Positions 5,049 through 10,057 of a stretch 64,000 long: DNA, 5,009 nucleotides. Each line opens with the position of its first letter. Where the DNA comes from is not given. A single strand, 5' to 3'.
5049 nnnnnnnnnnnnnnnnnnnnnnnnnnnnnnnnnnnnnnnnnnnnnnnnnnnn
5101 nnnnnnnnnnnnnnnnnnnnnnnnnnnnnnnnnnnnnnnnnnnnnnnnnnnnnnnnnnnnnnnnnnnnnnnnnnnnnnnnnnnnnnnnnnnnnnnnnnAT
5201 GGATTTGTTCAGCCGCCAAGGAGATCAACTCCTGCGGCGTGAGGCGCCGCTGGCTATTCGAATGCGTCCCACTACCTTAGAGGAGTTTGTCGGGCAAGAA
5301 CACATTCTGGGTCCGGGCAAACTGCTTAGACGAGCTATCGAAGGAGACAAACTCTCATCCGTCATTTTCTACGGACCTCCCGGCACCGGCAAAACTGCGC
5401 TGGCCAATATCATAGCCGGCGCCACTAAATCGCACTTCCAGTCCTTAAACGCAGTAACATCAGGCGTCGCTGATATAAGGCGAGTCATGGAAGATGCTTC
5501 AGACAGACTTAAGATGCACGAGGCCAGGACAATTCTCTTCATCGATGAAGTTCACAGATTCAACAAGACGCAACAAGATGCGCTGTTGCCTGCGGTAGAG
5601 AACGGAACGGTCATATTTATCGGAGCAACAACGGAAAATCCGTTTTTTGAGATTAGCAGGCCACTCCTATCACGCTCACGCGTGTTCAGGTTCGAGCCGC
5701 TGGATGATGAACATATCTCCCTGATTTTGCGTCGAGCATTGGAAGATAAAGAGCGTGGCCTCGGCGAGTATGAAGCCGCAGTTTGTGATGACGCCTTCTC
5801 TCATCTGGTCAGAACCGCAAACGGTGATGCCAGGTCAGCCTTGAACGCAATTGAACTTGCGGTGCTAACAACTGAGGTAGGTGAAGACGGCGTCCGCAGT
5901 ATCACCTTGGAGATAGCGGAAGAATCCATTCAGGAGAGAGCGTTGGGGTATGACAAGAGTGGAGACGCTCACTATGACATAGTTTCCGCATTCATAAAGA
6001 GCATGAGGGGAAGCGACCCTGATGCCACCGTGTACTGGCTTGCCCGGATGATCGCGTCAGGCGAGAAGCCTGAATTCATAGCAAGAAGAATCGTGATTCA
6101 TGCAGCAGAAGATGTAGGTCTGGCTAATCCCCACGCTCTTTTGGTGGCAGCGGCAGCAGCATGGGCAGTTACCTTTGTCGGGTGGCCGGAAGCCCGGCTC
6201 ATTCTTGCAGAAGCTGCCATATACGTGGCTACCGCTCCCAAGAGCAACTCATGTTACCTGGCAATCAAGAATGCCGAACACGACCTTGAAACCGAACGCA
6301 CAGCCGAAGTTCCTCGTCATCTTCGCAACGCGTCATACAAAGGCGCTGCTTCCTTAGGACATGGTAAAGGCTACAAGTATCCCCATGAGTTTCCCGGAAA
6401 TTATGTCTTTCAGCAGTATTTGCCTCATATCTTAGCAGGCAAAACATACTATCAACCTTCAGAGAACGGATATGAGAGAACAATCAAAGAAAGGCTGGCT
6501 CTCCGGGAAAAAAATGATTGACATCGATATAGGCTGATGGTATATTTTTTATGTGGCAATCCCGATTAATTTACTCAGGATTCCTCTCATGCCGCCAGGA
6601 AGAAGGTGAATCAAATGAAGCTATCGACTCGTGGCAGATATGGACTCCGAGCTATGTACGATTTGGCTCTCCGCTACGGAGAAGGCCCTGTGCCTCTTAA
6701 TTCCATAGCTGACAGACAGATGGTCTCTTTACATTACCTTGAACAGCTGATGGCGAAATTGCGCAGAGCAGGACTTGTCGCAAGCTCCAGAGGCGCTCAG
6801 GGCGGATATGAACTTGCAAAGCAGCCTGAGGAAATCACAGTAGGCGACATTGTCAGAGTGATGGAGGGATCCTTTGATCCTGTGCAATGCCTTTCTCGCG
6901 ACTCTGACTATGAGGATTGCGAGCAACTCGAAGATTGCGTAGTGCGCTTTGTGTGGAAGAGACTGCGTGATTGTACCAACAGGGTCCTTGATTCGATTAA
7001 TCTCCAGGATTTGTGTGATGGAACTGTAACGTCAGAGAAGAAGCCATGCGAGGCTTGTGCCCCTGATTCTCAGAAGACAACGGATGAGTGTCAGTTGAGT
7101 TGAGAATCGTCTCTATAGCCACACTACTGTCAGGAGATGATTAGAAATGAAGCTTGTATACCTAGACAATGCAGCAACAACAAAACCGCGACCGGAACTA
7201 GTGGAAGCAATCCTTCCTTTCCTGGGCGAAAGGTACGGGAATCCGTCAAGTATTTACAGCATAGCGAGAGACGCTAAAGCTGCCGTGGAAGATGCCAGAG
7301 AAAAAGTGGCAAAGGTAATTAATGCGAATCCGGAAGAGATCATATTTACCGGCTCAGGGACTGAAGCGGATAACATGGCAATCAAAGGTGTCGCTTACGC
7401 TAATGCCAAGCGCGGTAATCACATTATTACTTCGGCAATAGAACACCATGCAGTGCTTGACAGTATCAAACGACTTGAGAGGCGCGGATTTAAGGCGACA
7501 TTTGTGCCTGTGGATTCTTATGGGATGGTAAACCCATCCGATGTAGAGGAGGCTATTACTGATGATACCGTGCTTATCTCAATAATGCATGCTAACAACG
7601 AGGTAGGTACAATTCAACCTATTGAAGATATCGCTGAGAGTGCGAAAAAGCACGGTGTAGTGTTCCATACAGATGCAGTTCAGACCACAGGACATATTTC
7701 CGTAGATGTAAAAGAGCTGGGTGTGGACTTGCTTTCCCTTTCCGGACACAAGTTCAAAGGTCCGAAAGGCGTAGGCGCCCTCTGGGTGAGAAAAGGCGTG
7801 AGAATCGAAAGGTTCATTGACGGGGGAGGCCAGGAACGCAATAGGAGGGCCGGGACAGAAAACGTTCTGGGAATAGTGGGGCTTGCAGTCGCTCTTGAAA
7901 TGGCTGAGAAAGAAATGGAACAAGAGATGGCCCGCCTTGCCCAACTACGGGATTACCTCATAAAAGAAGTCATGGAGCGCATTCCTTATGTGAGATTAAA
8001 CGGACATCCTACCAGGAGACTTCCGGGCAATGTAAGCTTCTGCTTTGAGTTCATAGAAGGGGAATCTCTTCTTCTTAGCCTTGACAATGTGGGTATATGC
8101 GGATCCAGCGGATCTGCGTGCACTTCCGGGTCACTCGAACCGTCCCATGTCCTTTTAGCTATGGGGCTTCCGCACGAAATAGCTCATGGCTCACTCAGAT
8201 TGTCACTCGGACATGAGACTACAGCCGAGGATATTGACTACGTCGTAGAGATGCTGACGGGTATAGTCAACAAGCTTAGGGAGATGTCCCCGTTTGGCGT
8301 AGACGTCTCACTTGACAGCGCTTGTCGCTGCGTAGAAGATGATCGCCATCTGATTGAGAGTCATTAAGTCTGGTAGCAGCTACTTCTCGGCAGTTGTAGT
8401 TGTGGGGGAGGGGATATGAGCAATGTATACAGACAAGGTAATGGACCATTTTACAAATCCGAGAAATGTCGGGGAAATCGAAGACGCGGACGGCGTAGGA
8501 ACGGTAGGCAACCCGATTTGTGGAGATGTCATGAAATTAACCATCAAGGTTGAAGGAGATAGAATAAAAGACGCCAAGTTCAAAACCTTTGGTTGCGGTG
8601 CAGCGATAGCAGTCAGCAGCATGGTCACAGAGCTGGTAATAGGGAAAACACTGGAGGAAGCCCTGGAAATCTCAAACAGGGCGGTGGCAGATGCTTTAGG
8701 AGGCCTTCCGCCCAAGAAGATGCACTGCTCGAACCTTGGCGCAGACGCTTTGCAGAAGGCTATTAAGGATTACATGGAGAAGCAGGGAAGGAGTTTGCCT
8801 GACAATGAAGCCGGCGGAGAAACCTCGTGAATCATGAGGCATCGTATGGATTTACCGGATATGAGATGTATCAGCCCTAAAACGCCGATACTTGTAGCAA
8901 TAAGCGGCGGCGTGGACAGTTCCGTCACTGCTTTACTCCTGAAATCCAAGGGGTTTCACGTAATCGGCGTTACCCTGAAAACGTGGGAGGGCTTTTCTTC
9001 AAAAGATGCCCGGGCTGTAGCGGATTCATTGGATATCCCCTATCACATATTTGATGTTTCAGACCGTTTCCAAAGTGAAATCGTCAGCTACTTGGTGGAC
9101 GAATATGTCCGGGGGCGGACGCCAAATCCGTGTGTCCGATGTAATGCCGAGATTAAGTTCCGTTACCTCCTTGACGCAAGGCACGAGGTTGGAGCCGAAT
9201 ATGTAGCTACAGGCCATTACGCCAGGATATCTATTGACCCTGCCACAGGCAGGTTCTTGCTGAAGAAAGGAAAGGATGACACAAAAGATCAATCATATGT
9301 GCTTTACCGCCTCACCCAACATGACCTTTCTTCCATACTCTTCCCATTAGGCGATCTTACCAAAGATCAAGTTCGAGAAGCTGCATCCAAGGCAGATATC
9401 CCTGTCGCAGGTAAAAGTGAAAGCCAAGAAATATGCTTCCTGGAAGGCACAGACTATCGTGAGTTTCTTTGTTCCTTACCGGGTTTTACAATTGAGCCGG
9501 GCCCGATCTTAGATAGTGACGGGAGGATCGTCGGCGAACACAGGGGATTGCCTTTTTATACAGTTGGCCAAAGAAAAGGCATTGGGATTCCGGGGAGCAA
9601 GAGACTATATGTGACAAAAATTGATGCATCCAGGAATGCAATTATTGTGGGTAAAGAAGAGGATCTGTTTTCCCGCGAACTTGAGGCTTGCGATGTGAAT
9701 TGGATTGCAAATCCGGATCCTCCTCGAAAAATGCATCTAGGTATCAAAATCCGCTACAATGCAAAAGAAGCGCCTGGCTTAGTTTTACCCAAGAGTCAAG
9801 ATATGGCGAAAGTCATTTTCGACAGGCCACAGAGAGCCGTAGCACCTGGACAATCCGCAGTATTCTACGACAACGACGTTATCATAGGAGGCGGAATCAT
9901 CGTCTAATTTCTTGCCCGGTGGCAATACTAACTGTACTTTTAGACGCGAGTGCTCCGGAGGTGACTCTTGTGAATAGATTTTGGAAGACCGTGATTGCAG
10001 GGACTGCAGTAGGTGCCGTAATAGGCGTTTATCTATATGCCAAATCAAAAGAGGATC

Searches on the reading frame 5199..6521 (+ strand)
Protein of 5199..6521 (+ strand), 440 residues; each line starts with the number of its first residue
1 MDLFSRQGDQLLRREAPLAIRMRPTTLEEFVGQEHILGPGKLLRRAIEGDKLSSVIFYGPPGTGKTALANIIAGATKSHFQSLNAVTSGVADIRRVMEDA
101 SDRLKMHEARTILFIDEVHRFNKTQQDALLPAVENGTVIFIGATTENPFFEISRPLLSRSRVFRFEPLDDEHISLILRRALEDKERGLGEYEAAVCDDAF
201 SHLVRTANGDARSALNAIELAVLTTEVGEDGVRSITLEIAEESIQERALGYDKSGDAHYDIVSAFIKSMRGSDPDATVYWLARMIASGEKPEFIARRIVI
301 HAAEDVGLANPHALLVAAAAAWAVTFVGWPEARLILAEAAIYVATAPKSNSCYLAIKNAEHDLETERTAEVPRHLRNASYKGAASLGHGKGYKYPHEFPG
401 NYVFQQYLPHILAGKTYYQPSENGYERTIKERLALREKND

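Call 8: search_protein_families(library=ncbifam, proteins=[window:5199-6521:+])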
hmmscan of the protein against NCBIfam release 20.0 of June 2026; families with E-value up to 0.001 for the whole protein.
window:5199-6521:+ (440 aa): 72 families (the best 25 are shown)
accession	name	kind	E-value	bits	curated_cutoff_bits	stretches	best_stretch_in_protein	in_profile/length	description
NF009881.0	PRK13341.1-2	equivalog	1.6e-191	638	651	1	1-436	1-434/736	AAA family ATPase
NF009883.0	PRK13341.1-4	equivalog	2e-176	588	668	1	1-436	4-437/729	AAA family ATPase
NF009882.0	PRK13341.1-3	equivalog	1.1e-144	483.2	1197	1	2-433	4-433/734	AAA family ATPase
NF009880.0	PRK13341.1-1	equivalog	4.9e-98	329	891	1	15-433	5-402/599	AAA family ATPase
NF011289.0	PRK14700.1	equivalog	8.7e-61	205.7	570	1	130-434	1-292/300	recombination factor protein RarA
NF001679.0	PRK00440.1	equivalog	3.5e-23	82.2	303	1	21-246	11-234/322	replication factor C small subunit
TIGR02397.1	dnaX_nterm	equivalog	2.7e-21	76.2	250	2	85-242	94-245/355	DNA polymerase III subunit gamma/tau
NF000868.0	PRK00080.1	equivalog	1.6e-19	70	282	1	19-144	16-138/330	Holliday junction branch migration DNA helicase RuvB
NF003229.0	PRK04195.1-5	equivalog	2.3e-19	69.4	280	1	14-243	3-234/413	replication factor C large subunit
NF011523.0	PRK14962.1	equivalog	2.2e-18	66.3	576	2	86-306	95-291/474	DNA polymerase III subunits gamma and tau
NF004046.1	PRK05563.1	equivalog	1.4e-17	63.8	400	2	22-75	9-60/567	DNA polymerase III subunit gamma/tau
NF011524.0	PRK14963.1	equivalog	3.3e-16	59.5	601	2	89-214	97-214/647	DNA polymerase III subunits gamma and tau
TIGR00635.1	ruvB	equivalog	4.8e-16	58.7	299.05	1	26-135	2-107/305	Holliday junction branch migration DNA helicase RuvB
NF004549.0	PRK05896.1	equivalog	2.7e-15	56.1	578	2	85-219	96-222/642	DNA polymerase III subunits gamma and tau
NF011514.0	PRK14953.1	equivalog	2.9e-15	56.2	536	2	85-245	96-250/488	DNA polymerase III subunits gamma and tau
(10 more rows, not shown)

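Call 40: find_encoding_contigs(protein=window:5199-6521:+, flank=1000, max_places=4)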
Protein window:5199-6521:+ (440 aa): 22 contigs read that carry it; 4 places shown.
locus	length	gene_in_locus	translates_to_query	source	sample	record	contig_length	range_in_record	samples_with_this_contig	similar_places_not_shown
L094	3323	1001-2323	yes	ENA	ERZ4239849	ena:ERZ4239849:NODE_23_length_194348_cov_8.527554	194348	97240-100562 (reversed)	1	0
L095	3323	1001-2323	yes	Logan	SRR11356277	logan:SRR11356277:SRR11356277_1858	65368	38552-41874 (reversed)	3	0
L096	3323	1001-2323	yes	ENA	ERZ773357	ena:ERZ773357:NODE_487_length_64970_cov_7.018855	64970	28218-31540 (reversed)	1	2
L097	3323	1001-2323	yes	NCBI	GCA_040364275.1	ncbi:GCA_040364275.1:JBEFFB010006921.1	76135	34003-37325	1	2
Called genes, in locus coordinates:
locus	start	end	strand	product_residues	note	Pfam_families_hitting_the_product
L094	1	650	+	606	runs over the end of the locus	PF01336:tRNA_anti-codon, PF00152:tRNA-synt_2, PF02938:GAD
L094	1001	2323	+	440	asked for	PF05496:RuvB_N, PF00158:Sigma54_activat (faint), PF13191:AAA_16 (faint), PF00004:AAA, PF07728:AAA_5 (weak), PF16193:AAA_assoc_2, PF12002:MgsA_C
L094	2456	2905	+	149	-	PF02082:Rrf2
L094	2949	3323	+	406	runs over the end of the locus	PF00266:Aminotran_5, PF01053:Cys_Met_Meta_PP (weak), PF01212:Beta_elim_lyase, PF01041:DegT_DnrJ_EryC1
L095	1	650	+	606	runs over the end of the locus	PF01336:tRNA_anti-codon, PF00152:tRNA-synt_2, PF02938:GAD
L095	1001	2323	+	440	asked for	PF05496:RuvB_N, PF00158:Sigma54_activat (faint), PF13191:AAA_16 (faint), PF00004:AAA, PF07728:AAA_5 (weak), PF16193:AAA_assoc_2, PF12002:MgsA_C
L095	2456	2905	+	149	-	PF02082:Rrf2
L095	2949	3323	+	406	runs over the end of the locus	PF00266:Aminotran_5, PF01053:Cys_Met_Meta_PP (weak), PF01212:Beta_elim_lyase, PF01041:DegT_DnrJ_EryC1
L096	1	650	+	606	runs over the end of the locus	PF01336:tRNA_anti-codon, PF00152:tRNA-synt_2, PF02938:GAD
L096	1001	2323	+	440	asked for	PF05496:RuvB_N, PF00158:Sigma54_activat (faint), PF13191:AAA_16 (faint), PF00004:AAA, PF07728:AAA_5 (weak), PF16193:AAA_assoc_2, PF12002:MgsA_C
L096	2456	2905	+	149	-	PF02082:Rrf2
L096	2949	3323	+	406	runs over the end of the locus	PF00266:Aminotran_5, PF01053:Cys_Met_Meta_PP (weak), PF01212:Beta_elim_lyase, PF01041:DegT_DnrJ_EryC1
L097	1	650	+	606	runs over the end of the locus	PF01336:tRNA_anti-codon, PF00152:tRNA-synt_2, PF02938:GAD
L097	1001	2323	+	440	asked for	PF05496:RuvB_N, PF00158:Sigma54_activat (faint), PF13191:AAA_16 (faint), PF00004:AAA, PF07728:AAA_5 (weak), PF16193:AAA_assoc_2, PF12002:MgsA_C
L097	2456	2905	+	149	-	PF02082:Rrf2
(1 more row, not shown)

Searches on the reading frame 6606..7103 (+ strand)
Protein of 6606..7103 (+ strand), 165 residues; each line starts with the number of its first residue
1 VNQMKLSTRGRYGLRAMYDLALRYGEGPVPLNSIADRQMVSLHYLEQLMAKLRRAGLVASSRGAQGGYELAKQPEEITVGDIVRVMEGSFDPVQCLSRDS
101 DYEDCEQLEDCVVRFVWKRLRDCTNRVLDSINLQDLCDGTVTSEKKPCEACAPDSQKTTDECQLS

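Call 8: search_protein_families(library=ncbifam, proteins=[window:6606-7103:+])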
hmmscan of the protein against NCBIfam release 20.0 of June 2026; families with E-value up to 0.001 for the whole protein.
window:6606-7103:+ (165 aa): 7 families
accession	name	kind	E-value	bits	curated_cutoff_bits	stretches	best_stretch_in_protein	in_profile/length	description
TIGR00738.1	rrf2_super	superfamily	5.2e-42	142.9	73.3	1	4-137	1-131/132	Rrf2 family transcriptional regulator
NF047409.1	Cys_reg_CymR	equivalog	2.6e-41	141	195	1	4-144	1-131/139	cysteine metabolism transcriptional regulator CymR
TIGR02010.1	IscR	equivalog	8.3e-38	129.3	207.55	1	4-138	1-131/135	Fe-S cluster assembly transcriptional regulator IscR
NF008110.0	PRK10857.1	equivalog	1.2e-32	113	275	1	4-138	1-131/164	Fe-S cluster assembly transcriptional regulator IscR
TIGR02944.1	suf_reg_Xantho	equivalog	7.3e-20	71.7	110.65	1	10-136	8-130/130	SUF system Fe-S cluster assembly regulator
NF008886.0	PRK11920.1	equivalog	1.1e-15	57.7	193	1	4-138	1-132/153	iron-responsive transcriptional regulator RirA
NF008240.0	PRK11014.1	equivalog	1e-11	45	182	1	4-138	1-129/141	nitric oxide-sensing transcriptional repressor NsrR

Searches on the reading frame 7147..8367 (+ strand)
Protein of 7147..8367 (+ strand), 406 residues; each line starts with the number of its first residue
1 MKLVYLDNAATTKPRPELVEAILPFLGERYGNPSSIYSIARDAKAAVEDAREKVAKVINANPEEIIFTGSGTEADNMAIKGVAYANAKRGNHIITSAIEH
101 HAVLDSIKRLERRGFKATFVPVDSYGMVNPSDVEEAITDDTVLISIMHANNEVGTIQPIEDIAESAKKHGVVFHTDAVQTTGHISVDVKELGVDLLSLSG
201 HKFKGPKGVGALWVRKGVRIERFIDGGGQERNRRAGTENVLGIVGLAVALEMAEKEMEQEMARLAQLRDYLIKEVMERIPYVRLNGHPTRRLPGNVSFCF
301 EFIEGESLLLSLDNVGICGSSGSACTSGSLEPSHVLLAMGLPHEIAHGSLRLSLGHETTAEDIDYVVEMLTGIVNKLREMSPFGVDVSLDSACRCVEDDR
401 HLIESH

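Call 8: search_protein_families(library=ncbifam, proteins=[window:7147-8367:+])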
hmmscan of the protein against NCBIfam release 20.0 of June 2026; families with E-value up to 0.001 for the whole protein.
window:7147-8367:+ (406 aa): 38 families (the best 25 are shown)
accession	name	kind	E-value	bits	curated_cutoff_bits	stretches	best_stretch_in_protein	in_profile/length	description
TIGR03402.1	FeS_nifS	equivalog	6.1e-176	584.8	530.75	1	4-383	1-379/379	cysteine desulfurase NifS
NF010611.0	PRK14012.1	equivalog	1.9e-133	445.3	548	1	4-383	7-388/406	IscS subfamily cysteine desulfurase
TIGR02006.1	IscS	equivalog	1.5e-129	432.6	643.2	1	4-383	5-384/402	IscS subfamily cysteine desulfurase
TIGR03235.1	DNA_S_dndA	equivalog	1.8e-114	382.7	480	1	5-353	1-352/353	cysteine desulfurase DndA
TIGR03403.1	nifS_epsilon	equivalog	2.7e-105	352.4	587.7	1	4-381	1-380/382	NifS family cysteine desulfurase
NF002806.0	PRK02948.1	subfamily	3.7e-98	329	304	1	3-378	1-376/381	IscS subfamily cysteine desulfurase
TIGR01979.1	sufS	subfamily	1.8e-60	204.9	475.1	2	2-218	18-237/403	SufS family cysteine desulfurase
TIGR01977.1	am_tr_V_EF2568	hypoth_equivalog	9.5e-60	202.6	377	1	4-372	1-375/376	cysteine desulfurase family protein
NF041166.1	f2_encap_cargo1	exception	2.2e-48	165.8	800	1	2-371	245-621/623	family 2A encapsulin nanocompartment cargo protein cysteine desulfurase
NF040779.1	Sec_lyase_SclA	exception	1.4e-43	149.2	525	1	4-374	1-377/378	selenocysteine lyase SclA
NF006791.0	PRK09295.1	equivalog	9.5e-39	133.6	661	1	3-373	24-401/406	cysteine desulfurase SufS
TIGR01976.1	am_tr_V_VC1184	hypoth_equivalog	9.1e-37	127.3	352.35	1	3-218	19-235/401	cysteine desulfurase-like protein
NF008126.0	PRK10874.1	equivalog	4.9e-32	111.5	607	1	2-372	19-394/401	cysteine desulfurase CsdA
TIGR03392.1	FeS_syn_CsdA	equivalog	5.3e-30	104.9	493.6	1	2-216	16-233/398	cysteine desulfurase CsdA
TIGR04343.1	egtE_PLP_lyase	equivalog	3.9e-18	65.4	400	1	4-227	15-230/370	ergothioneine biosynthesis PLP-dependent enzyme EgtE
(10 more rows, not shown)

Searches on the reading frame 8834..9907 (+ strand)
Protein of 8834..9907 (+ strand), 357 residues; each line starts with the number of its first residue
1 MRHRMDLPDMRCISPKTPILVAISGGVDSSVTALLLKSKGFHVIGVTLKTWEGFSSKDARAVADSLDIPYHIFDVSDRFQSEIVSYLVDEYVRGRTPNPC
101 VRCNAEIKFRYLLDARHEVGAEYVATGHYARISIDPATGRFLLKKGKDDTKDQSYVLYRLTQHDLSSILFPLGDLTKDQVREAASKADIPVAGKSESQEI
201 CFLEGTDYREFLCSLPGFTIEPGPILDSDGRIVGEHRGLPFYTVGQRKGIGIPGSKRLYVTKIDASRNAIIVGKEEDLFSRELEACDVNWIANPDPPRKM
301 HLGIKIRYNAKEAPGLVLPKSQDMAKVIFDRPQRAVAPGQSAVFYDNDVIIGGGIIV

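Call 8: search_protein_families(library=ncbifam, proteins=[window:8834-9907:+])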
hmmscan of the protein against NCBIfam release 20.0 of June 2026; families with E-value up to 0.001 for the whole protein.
window:8834-9907:+ (357 aa): 10 families
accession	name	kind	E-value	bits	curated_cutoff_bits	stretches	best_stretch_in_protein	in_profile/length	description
NF001138.1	PRK00143.1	equivalog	2.8e-120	401.4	284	1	19-356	2-345/345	tRNA 2-thiouridine(34) synthase MnmA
TIGR00420.1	trmU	equivalog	4.1e-100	335.1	236.95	1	19-356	3-351/351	tRNA 2-thiouridine(34) synthase MnmA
NF011258.0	PRK14664.1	equivalog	3.6e-82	276.3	680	1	18-356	7-345/362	tRNA 2-thiouridine(34) synthase MnmA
NF011259.0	PRK14665.1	equivalog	6.2e-67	226.1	364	1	19-357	8-359/360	tRNA 2-thiouridine(34) synthase MnmA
NF049949.1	tRNAsynTtuAPyrococ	equivalog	1.1e-08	34.6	450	1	11-129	42-156/292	tRNA-5-methyluridine(54) 2-sulfurtransferase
NF010587.0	PRK13980.1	equivalog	5.4e-08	32.4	255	1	19-111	34-128/267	NAD+ synthase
TIGR00552.1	nadE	equivalog_domain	3.4e-05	23.2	63.65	0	19-82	25-93/251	NAD(+) synthase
TIGR00268.2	TIGR00268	equivalog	3.4e-05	23.2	150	0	15-128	12-119/259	ATP-dependent sacrificial sulfur transferase LarE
NF038212.1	argG_rel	exception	0.00012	21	425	1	13-84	11-83/381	argininosuccinate synthase-related protein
NF011155.0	PRK14561.1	equivalog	0.00018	21.3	207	1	21-90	5-73/195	hypothetical protein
